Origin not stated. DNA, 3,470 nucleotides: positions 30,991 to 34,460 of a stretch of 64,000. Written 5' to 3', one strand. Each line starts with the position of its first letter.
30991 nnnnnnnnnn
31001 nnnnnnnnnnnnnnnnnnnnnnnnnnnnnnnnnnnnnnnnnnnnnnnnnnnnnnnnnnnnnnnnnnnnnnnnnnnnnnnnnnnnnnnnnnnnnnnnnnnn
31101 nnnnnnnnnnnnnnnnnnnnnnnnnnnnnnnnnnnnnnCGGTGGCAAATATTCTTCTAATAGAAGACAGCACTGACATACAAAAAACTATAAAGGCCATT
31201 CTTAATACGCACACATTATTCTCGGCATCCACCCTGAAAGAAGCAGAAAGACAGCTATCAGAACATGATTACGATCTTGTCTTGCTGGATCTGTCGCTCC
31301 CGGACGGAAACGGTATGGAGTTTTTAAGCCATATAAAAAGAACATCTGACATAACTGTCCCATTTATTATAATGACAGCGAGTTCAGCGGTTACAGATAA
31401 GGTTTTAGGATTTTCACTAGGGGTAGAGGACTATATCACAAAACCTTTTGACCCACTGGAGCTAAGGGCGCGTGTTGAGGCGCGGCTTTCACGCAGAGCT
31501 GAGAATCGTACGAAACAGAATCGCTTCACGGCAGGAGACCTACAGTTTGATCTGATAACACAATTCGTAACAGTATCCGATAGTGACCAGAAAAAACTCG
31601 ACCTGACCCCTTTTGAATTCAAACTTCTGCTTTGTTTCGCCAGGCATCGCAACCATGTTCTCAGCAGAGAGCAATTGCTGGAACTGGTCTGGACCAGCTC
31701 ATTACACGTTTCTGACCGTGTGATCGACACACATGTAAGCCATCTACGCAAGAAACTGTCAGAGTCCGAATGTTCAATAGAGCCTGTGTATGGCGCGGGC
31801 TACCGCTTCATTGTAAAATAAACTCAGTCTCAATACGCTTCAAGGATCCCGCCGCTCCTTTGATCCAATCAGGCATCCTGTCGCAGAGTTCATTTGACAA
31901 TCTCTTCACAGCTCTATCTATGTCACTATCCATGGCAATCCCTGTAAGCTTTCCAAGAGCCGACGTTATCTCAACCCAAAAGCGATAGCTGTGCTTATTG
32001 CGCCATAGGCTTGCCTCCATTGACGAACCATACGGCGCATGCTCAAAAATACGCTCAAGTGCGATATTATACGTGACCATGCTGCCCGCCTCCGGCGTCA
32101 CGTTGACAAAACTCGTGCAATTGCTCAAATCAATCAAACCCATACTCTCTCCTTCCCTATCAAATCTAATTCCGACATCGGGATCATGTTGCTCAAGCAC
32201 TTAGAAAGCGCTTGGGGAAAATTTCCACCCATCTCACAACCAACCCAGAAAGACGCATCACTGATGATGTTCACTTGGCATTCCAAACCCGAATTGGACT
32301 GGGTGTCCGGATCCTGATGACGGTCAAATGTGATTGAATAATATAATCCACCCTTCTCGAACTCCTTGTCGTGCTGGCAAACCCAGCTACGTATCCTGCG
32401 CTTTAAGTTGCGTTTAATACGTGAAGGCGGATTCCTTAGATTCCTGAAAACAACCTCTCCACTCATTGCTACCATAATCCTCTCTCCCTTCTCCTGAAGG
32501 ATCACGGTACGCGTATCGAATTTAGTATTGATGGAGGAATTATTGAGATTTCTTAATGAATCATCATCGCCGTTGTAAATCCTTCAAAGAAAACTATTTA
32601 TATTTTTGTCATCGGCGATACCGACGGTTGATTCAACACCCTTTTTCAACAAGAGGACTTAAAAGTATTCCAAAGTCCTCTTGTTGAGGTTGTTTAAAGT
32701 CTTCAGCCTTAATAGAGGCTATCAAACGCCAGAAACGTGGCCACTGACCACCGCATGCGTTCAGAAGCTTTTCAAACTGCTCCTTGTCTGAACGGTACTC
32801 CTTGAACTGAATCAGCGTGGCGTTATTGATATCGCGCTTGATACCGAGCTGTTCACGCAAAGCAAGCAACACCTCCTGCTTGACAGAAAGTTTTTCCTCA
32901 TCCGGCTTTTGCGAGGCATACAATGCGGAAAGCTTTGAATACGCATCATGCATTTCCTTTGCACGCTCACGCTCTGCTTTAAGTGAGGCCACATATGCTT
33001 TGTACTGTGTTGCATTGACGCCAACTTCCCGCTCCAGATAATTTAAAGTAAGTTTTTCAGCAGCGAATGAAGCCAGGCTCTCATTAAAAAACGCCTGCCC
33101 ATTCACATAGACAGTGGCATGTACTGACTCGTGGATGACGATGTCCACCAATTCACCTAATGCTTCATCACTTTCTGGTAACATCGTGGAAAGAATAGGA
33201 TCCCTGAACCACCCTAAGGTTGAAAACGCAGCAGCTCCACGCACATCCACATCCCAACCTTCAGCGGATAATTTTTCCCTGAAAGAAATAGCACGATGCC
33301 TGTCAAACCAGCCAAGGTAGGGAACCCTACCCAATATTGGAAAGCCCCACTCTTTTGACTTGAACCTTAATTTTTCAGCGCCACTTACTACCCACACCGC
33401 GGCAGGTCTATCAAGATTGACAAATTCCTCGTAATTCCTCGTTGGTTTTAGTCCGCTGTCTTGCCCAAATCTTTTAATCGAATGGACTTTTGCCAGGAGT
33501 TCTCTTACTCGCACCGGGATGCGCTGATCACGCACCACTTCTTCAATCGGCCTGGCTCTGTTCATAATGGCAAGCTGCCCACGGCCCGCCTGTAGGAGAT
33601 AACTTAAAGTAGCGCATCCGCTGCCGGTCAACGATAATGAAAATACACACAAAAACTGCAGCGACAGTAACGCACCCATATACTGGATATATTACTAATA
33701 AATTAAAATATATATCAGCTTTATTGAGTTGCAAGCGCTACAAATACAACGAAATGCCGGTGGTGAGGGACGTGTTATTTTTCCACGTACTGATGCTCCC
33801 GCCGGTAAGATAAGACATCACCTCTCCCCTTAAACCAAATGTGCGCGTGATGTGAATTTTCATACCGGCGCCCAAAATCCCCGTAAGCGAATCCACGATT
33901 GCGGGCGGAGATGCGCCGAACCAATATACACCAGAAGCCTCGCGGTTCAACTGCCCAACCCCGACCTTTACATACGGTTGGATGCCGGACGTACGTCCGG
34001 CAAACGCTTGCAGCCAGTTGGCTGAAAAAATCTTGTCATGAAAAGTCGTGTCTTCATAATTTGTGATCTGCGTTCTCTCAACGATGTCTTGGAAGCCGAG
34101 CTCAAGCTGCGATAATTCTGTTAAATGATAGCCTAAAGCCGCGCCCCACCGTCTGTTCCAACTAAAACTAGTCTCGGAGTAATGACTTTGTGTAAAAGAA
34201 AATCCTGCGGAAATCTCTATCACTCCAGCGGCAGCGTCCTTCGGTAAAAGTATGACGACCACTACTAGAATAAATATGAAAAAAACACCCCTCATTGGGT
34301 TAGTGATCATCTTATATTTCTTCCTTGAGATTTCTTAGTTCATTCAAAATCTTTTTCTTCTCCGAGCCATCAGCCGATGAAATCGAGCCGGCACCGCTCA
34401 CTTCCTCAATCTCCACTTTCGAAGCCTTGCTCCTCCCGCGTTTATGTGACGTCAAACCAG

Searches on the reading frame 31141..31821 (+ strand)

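Call 63: search_protein_families(library=pfam, proteins=[window:31141-31821:+], max_evalue=0.001)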
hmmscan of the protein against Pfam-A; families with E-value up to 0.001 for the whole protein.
window:31141-31821:+ (226 aa): 2 families
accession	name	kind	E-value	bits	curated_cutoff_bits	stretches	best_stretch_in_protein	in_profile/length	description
PF00072.30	Response_reg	-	1e-23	84.1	30.2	1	4-113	1-111/111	Response regulator receiver domain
PF00486.34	Trans_reg_C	-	1.1e-22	80.3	26.2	1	151-223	2-77/77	Transcriptional regulatory protein, C terminal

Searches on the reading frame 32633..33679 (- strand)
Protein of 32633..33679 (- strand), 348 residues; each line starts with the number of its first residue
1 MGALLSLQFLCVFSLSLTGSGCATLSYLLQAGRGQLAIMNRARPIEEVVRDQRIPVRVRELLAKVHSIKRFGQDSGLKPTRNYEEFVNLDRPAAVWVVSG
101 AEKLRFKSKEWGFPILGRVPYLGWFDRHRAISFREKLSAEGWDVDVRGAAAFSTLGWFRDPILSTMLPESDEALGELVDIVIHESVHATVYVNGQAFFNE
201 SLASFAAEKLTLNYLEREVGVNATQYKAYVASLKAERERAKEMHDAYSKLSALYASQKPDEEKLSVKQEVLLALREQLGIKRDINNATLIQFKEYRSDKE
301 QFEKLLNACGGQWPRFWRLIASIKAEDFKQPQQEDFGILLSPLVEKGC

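Call 30: search_protein_families(library=pfam, proteins=[window:32633-33679:-], max_evalue=0.00001)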
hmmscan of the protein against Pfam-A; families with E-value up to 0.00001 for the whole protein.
window:32633-33679:- (348 aa): 1 family
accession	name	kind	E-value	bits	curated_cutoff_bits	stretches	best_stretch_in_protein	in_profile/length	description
PF10023.15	Aminopep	-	4.3e-78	263.3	25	1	26-327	1-314/322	Putative aminopeptidase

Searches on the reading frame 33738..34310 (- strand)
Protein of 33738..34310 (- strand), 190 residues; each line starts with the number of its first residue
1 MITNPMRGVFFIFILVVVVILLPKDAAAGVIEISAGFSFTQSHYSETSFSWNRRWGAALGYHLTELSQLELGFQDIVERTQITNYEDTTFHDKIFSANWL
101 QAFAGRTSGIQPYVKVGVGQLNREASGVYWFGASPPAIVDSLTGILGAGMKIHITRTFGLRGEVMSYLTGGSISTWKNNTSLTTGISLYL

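Call 63: search_protein_families(library=pfam, proteins=[window:33738-34310:-], max_evalue=0.001)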
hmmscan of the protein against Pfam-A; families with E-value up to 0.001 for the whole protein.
window:33738-34310:- (190 aa): 2 families
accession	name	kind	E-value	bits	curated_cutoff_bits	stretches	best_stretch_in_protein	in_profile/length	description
PF13505.12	OMP_b-brl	-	1.7e-06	28.8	28.7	1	26-171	13-157/175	Outer membrane protein beta-barrel domain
PF05736.17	OprF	-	0.00014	22.1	23.5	1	37-158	35-151/184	OprF membrane domain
